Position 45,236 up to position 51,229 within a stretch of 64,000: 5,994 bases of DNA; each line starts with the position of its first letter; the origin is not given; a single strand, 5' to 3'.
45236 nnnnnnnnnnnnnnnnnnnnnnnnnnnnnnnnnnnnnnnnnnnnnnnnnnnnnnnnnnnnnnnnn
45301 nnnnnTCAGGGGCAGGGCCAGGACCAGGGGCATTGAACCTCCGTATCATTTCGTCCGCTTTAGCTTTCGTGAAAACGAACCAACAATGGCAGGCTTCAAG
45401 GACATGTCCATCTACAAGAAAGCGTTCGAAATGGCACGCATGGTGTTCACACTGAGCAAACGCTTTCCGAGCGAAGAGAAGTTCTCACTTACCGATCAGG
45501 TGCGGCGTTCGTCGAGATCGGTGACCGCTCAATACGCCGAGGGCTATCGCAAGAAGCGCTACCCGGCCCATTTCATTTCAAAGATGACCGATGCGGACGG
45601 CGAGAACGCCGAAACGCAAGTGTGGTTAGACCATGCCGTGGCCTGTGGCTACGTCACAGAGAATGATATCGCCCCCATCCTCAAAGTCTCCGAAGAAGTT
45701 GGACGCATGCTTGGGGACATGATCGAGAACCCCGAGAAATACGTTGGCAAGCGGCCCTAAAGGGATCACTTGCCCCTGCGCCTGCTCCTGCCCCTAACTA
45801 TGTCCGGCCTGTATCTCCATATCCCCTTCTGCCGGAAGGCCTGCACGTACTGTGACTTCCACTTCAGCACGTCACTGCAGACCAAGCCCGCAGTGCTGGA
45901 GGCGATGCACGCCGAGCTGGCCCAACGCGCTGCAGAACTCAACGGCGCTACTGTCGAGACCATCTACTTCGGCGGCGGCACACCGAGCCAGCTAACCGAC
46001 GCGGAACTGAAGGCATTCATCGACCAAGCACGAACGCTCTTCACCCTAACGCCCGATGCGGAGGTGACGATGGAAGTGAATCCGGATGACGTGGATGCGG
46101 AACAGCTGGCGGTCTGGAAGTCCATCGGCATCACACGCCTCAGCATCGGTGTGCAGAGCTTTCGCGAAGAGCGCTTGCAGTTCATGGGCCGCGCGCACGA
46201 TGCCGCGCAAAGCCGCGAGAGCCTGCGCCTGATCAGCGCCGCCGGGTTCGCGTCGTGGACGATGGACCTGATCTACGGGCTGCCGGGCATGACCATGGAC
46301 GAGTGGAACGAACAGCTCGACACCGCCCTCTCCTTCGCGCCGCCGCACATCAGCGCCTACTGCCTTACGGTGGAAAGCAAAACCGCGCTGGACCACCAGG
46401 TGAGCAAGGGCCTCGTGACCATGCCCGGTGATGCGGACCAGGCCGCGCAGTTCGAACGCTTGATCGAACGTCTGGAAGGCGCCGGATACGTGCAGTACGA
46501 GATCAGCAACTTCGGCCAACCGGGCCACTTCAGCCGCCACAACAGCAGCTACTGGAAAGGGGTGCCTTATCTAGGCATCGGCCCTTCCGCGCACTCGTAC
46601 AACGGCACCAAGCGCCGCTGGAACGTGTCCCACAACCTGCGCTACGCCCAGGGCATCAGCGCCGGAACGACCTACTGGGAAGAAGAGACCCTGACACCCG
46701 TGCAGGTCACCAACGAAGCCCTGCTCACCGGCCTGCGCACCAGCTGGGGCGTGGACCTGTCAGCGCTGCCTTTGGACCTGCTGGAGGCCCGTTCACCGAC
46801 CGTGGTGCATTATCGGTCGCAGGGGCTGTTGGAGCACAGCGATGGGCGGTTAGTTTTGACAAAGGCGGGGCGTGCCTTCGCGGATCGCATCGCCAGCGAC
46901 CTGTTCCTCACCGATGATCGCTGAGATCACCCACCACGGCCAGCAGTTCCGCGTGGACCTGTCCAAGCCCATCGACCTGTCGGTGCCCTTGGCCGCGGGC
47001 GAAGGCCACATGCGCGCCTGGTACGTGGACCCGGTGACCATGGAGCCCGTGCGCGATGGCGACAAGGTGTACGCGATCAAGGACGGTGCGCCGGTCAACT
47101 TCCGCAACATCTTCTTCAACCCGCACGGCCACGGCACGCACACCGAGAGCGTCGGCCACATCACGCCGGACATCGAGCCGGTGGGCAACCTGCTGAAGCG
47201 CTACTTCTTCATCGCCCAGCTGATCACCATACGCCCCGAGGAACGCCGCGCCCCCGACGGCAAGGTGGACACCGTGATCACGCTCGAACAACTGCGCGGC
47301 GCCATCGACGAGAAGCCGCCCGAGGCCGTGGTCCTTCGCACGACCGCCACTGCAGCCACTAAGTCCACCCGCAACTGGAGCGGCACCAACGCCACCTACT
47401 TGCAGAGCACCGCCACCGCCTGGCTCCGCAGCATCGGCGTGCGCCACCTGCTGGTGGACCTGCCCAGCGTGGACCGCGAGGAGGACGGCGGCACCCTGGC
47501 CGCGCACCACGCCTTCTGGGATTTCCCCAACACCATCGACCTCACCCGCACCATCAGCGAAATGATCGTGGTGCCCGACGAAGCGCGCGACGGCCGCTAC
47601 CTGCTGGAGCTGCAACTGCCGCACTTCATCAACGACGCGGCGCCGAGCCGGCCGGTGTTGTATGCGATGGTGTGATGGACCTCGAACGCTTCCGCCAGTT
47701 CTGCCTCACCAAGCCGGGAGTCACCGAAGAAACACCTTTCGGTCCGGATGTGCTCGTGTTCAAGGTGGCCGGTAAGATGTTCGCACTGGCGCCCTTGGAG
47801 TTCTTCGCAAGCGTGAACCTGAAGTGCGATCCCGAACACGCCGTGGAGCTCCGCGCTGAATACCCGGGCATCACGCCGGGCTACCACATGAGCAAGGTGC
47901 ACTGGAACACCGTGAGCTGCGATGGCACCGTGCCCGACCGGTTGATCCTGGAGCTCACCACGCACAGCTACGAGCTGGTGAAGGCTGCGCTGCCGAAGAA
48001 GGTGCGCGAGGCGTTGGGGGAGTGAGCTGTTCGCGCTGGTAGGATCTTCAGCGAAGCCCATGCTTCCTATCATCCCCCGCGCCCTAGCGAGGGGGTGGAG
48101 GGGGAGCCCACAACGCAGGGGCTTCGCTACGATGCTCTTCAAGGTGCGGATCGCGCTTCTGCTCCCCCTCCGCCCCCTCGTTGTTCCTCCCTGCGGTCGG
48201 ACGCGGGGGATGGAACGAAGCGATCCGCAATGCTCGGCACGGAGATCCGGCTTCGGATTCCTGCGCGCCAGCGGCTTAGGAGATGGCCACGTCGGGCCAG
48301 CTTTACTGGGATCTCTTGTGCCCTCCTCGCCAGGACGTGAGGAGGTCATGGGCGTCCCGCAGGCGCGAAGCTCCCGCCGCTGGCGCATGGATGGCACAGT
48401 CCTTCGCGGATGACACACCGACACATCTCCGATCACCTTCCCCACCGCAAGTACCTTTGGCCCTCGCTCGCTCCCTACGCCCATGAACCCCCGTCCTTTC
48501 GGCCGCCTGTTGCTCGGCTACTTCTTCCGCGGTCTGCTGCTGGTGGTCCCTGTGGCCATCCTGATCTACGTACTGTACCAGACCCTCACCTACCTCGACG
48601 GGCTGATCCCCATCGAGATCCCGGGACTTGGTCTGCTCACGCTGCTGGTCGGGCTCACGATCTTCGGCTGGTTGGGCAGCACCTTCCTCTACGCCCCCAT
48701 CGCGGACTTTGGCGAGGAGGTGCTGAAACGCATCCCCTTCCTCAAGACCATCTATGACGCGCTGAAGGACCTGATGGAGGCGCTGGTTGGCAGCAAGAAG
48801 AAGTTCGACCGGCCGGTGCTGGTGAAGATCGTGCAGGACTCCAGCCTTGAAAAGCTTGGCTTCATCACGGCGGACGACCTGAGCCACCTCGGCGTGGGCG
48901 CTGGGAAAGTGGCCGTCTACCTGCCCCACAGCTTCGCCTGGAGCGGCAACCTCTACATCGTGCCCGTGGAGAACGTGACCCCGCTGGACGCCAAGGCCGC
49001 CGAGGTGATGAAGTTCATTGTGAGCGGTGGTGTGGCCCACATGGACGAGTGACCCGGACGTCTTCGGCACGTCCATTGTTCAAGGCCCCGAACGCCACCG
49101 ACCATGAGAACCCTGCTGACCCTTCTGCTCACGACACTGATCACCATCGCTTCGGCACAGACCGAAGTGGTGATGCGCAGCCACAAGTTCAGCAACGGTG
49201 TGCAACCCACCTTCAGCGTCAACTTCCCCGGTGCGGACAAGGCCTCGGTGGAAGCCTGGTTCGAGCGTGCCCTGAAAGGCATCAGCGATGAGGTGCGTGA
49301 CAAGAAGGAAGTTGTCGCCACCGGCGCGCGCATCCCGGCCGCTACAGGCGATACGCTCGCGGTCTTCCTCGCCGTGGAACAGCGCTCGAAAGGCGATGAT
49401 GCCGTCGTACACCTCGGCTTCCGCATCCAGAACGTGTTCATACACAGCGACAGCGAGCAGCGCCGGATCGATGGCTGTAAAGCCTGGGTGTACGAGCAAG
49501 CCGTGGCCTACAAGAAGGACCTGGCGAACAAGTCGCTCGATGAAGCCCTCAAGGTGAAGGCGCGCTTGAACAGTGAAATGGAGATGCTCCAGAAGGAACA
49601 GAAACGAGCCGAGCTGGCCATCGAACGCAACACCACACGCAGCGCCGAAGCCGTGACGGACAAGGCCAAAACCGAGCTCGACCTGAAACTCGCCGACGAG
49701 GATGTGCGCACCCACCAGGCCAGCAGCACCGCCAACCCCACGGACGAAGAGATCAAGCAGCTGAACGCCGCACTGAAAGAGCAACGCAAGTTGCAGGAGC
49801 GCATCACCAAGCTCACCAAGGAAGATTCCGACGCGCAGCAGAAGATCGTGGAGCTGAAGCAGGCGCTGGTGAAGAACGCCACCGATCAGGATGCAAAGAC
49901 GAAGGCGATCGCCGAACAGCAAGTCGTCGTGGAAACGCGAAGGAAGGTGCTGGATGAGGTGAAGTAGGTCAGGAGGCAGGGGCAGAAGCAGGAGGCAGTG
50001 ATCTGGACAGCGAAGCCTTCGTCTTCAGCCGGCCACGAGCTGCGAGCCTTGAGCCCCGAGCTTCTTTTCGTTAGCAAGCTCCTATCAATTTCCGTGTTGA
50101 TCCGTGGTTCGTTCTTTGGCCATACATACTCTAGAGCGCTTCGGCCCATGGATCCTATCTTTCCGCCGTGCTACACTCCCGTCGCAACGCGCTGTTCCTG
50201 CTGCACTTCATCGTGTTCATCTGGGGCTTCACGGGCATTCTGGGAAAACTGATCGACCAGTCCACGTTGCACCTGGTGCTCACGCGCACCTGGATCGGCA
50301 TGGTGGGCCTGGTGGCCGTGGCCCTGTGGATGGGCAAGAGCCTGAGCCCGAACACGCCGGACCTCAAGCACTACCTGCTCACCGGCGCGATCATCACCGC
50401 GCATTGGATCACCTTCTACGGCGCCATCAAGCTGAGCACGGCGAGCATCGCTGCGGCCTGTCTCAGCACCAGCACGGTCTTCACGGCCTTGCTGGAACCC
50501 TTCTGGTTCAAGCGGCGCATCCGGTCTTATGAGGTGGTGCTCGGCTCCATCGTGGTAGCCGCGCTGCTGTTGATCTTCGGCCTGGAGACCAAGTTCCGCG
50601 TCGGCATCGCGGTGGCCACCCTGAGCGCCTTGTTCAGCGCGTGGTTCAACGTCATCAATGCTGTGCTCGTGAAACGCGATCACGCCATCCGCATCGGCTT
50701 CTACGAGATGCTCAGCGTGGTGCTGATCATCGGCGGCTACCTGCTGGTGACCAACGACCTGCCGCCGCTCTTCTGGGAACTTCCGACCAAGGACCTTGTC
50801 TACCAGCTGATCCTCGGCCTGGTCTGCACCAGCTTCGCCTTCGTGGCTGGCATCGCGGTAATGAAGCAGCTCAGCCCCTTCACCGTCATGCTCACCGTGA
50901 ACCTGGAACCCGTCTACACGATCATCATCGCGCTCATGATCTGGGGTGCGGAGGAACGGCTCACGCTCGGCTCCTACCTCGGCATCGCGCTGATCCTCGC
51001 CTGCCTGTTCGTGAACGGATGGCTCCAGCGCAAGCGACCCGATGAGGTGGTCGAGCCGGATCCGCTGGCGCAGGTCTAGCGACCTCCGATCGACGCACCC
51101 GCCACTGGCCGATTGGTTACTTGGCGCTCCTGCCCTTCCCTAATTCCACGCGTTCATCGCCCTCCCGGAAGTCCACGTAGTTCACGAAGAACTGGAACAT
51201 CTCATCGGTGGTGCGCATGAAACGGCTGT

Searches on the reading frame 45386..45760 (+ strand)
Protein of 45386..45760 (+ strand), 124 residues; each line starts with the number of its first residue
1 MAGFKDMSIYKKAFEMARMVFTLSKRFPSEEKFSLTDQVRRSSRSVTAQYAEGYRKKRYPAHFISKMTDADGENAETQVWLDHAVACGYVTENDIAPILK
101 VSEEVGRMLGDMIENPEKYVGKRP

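Call 21: search_protein_families(library=pfam, proteins=[window:45386-45760:+])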
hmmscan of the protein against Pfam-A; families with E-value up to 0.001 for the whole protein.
window:45386-45760:+ (124 aa): 2 families
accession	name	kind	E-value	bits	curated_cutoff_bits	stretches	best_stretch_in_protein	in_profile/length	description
PF05635.17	23S_rRNA_IVP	-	5.7e-29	100.9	33.8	1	5-109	1-104/106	23S rRNA-intervening sequence protein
PF22296.2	bAvd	-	4.2e-09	37.3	40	1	9-114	3-105/107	bAvd-like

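Call 58: find_homologous_proteins(query=window:45386-45757:+, max_evalue=1e-10)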
Query window:45386-45757:+ (124 aa): 7492 proteins with E <= 1e-10 among 7502 candidates; the best 120 are listed.
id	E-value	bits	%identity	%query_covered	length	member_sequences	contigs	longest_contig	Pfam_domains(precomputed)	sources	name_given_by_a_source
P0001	3.1e-76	271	100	100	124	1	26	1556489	PF22296.3,PF05635.18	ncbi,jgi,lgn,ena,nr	ncbi:MAG: four helix bundle protein [Flavobacteriales bacterium]|nr:four helix bundle protein [Flavo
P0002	1.6e-75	269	99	100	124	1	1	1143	PF22296.3,PF05635.18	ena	-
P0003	1.6e-75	269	99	100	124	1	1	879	PF22296.3,PF05635.18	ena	-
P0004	2.3e-75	269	99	100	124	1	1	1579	PF22296.3,PF05635.18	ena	-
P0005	1.8e-71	256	91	100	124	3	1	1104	PF22296.3,PF05635.18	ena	-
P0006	2.6e-71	255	92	100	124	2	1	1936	PF22296.3,PF05635.18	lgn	-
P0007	7.6e-70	251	91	100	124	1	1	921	PF22296.3,PF05635.18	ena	-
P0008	1.3e-69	250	90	100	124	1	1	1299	PF22296.3,PF05635.18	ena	-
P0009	1.3e-68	247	89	100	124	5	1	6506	PF22296.3,PF05635.18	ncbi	-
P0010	3.2e-66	239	87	99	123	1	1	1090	PF22296.3,PF05635.18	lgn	-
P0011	1.5e-65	237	85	99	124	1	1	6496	PF22296.3,PF05635.18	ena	-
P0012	1.6e-65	237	86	99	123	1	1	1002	PF22296.3,PF05635.18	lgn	-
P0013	1.9e-65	236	87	99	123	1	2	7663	PF22296.3,PF05635.18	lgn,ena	-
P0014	1.4e-64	234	86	99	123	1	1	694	PF22296.3,PF05635.18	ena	-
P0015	1.4e-64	234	86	99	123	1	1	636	PF22296.3,PF05635.18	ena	-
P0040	1.3e-60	221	81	96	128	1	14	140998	PF22296.3,PF05635.18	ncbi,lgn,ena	-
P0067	4.4e-57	210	75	99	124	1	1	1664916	PF22296.3,PF05635.18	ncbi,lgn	-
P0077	1.7e-54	201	75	98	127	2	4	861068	PF22296.3,PF05635.18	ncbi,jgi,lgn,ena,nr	ncbi:MAG: four helix bundle protein [Flavobacteriales bacterium]|nr:four helix bundle protein [Flavo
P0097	5.4e-52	193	71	96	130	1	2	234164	PF22296.3,PF05635.18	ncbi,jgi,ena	-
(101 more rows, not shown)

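Call 59: find_encoding_contigs(protein=P0067, flank=10000, max_places=2)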
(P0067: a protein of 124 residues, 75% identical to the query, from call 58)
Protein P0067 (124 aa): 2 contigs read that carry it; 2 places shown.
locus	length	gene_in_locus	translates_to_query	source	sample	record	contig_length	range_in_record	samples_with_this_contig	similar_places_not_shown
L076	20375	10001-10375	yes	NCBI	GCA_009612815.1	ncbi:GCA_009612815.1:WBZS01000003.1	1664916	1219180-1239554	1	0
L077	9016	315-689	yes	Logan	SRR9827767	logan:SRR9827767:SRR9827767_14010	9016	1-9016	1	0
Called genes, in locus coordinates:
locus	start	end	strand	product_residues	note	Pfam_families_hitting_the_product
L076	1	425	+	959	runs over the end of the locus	PF02463:SMC_N (faint), PF13191:AAA_16 (faint), PF20703:nSTAND1 (faint), PF00005:ABC_tran (faint), PF13304:AAA_21 (faint), PF13401:AAA_22 (faint), PF17760:UvrA_inter, PF17755:UvrA_DNA-bind, +2 more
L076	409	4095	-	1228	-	PF17517:IgGFc_binding, PF21471:Reelin_subrepeat-B, PF13585:CHU_C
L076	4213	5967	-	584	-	PF00664:ABC_membrane, PF00005:ABC_tran, PF02463:SMC_N (faint)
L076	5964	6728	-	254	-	PF01416:PseudoU_synth_1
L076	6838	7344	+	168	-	PF12850:Metallophos_2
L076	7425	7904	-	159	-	PF14126:DUF4293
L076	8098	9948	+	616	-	PF07498:Rho_N, PF07497:Rho_RNA_bind, PF00006:ATP-synt_ab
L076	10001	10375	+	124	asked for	PF05635:23S_rRNA_IVP, PF22296:bAvd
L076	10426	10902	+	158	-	PF13858:DUF4199 (weak)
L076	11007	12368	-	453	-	PF01225:Mur_ligase, PF08245:Mur_ligase_M, PF02875:Mur_ligase_C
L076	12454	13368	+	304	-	PF00753:Lactamase_B, PF23023:Anti-Pycsar_Apyc1 (weak)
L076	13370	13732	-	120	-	PF00355:Rieske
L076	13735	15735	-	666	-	PF13567:DUF4131, PF03772:Competence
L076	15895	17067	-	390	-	PF17785:PUA_3, PF10672:Methyltrans_SAM, PF02475:TRM5-TYW2_MTfase (weak), PF01170:UPF0020 (weak), PF03602:Cons_hypoth95, PF06325:PrmA, PF13649:Methyltransf_25, PF13847:Methyltransf_31, +2 more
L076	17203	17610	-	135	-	-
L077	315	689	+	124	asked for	PF05635:23S_rRNA_IVP, PF22296:bAvd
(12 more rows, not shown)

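Call 60: find_encoding_contigs(protein=P0077, flank=10000, max_places=2)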
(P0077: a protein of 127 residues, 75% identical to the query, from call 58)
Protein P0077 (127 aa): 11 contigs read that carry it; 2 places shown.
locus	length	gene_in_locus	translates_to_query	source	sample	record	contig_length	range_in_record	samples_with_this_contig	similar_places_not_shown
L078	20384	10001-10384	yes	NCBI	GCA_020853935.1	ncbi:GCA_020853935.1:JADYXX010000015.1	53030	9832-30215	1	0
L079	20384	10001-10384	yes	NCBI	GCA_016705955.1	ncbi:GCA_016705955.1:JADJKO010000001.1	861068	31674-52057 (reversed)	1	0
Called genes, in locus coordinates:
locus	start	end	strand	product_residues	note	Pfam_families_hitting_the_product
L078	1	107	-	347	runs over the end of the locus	PF09411:PagL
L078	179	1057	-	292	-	PF02541:Ppx-GppA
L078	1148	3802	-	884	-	PF00133:tRNA-synt_1, PF09334:tRNA-synt_1g (weak), PF13603:tRNA-synt_1_2, PF08264:Anticodon_1, PF10458:Val_tRNA-synt_C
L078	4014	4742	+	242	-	PF00072:Response_reg, PF04397:LytTR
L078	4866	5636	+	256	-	PF00378:ECH_1, PF16113:ECH_2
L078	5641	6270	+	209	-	-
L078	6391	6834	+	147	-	PF01797:Y1_Tnp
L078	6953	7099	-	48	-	PF14126:DUF4293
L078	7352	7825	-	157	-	PF14126:DUF4293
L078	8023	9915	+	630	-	-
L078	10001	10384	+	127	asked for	PF05635:23S_rRNA_IVP, PF22296:bAvd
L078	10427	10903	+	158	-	-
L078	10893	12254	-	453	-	PF01225:Mur_ligase (weak), PF08245:Mur_ligase_M, PF02875:Mur_ligase_C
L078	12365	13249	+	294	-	PF00753:Lactamase_B, PF23023:Anti-Pycsar_Apyc1 (weak)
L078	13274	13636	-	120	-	PF00355:Rieske, PF13806:Rieske_2 (weak)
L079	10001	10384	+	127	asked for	PF05635:23S_rRNA_IVP, PF22296:bAvd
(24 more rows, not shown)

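Call 61: find_encoding_contigs(protein=P0040, flank=10000, max_places=2)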
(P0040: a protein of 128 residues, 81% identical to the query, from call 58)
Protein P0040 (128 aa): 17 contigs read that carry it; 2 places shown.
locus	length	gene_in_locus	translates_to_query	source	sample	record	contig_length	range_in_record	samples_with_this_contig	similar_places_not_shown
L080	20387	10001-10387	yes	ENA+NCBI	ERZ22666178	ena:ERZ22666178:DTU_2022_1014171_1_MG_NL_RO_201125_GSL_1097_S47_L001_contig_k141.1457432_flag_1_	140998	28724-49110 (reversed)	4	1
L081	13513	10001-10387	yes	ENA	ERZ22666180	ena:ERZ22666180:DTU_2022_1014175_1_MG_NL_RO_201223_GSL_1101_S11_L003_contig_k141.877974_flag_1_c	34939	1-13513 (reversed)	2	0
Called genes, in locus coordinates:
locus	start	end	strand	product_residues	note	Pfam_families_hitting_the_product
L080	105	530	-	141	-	-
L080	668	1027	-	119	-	-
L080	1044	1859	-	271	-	PF00106:adh_short, PF01370:Epimerase, PF08659:KR, PF13460:NAD_binding_10, PF13561:adh_short_C2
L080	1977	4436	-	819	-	PF13620:CarboxypepD_reg, PF13715:CarbopepD_reg_2, PF07715:Plug (faint)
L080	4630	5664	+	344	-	PF06580:His_kinase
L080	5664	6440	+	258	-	PF00072:Response_reg, PF04397:LytTR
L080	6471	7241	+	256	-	PF00378:ECH_1, PF16113:ECH_2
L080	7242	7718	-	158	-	PF14126:DUF4293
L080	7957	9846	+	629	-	PF07498:Rho_N, PF07497:Rho_RNA_bind, PF00006:ATP-synt_ab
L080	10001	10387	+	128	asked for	PF05635:23S_rRNA_IVP, PF22296:bAvd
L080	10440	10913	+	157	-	PF13858:DUF4199 (weak)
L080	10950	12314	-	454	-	PF01225:Mur_ligase, PF08245:Mur_ligase_M, PF02875:Mur_ligase_C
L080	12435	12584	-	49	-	-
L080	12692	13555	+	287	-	PF00753:Lactamase_B, PF23023:Anti-Pycsar_Apyc1 (weak)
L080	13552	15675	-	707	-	PF13567:DUF4131, PF03772:Competence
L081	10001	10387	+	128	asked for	PF05635:23S_rRNA_IVP, PF22296:bAvd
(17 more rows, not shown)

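Call 62: find_encoding_contigs(protein=P0097, flank=10000, max_places=2)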
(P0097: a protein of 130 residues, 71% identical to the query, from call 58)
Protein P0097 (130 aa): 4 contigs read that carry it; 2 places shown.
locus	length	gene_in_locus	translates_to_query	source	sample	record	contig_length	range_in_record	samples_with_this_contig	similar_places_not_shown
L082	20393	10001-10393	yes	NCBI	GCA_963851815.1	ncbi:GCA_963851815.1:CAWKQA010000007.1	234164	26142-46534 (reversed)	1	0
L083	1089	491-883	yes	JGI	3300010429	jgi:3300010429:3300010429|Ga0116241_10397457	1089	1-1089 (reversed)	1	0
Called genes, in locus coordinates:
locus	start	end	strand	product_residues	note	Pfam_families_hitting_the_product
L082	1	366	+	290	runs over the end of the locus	PF02678:Pirin, PF05726:Pirin_C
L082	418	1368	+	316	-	PF08239:SH3_3 (weak)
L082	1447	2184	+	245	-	-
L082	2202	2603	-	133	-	-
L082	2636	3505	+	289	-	-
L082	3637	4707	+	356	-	PF00487:FA_desaturase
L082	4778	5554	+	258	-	PF00378:ECH_1, PF16113:ECH_2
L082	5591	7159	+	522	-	PF04389:Peptidase_M28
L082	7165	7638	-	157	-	PF14126:DUF4293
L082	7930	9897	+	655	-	PF07498:Rho_N, PF07497:Rho_RNA_bind, PF00006:ATP-synt_ab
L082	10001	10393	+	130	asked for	PF05635:23S_rRNA_IVP, PF22296:bAvd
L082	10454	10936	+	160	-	PF13858:DUF4199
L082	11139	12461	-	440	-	PF08245:Mur_ligase_M, PF02875:Mur_ligase_C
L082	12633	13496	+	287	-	PF00753:Lactamase_B, PF23023:Anti-Pycsar_Apyc1 (weak)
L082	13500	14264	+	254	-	PF02586:SRAP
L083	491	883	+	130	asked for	PF05635:23S_rRNA_IVP, PF22296:bAvd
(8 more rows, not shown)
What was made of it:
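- The IVP gene sits at a different locus in the window (HK-HemN) than in relatives (rho-DUF4199) (calls 59-62).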

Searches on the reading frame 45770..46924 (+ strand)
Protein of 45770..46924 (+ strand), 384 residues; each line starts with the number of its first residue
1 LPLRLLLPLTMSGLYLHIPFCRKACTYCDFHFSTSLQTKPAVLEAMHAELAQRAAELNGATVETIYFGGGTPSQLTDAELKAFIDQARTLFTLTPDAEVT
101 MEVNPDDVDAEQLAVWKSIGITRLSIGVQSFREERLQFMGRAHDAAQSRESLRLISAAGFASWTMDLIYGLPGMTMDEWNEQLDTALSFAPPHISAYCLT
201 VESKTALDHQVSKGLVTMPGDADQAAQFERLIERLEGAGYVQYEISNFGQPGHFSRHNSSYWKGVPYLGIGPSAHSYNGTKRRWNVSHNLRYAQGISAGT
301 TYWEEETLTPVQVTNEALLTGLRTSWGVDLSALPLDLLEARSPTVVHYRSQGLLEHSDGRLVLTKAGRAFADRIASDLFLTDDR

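Call 21: search_protein_families(library=pfam, proteins=[window:45770-46924:+])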
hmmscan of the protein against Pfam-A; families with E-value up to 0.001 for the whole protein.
window:45770-46924:+ (384 aa): 2 families
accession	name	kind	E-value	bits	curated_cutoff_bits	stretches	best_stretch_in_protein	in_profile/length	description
PF04055.27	Radical_SAM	-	1.8e-27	97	29.5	1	16-181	2-161/166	Radical SAM superfamily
PF06969.22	HemN_C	-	5e-12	46.1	24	1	309-370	2-67/67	HemN C-terminal domain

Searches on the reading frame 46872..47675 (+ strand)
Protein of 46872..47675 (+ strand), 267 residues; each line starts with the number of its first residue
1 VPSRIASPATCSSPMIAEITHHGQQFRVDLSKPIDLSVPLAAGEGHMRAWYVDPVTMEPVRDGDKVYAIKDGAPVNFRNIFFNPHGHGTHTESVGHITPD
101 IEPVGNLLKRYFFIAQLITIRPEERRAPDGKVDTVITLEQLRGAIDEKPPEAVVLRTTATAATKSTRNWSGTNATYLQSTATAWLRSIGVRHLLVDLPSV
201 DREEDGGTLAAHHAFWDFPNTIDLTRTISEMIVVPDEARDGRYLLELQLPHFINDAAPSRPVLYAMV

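Call 51: search_protein_families(library=pfam, proteins=[window:46872-47675:+], max_evalue=0.1)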
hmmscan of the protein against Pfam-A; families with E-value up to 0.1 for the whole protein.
window:46872-47675:+ (267 aa): 1 family
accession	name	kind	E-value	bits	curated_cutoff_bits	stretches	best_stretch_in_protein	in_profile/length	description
PF04199.19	Cyclase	-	3.4e-16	60.2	23.1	1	34-202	1-142/142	Putative cyclase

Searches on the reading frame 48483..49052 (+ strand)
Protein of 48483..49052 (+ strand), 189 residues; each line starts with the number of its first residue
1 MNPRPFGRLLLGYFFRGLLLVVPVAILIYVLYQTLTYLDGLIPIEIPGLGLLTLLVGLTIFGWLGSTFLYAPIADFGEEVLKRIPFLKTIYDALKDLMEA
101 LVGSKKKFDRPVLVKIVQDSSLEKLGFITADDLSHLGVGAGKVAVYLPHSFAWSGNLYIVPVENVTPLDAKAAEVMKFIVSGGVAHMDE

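Call 51: search_protein_families(library=pfam, proteins=[window:48483-49052:+], max_evalue=0.1)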
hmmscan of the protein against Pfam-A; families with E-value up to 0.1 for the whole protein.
window:48483-49052:+ (189 aa): 1 family
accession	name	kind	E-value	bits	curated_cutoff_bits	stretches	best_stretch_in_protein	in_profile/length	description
PF04367.18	DUF502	-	2e-24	85.9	23.8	1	52-153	1-105/107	Protein of unknown function (DUF502)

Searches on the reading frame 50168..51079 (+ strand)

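Call 21: search_protein_families(library=pfam, proteins=[window:50168-51079:+])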
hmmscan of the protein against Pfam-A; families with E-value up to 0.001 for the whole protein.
window:50168-51079:+ (303 aa): 1 family
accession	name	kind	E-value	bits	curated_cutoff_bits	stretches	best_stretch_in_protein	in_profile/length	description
PF00892.27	EamA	-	2e-25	90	28.2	2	9-137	4-134/135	EamA-like transporter family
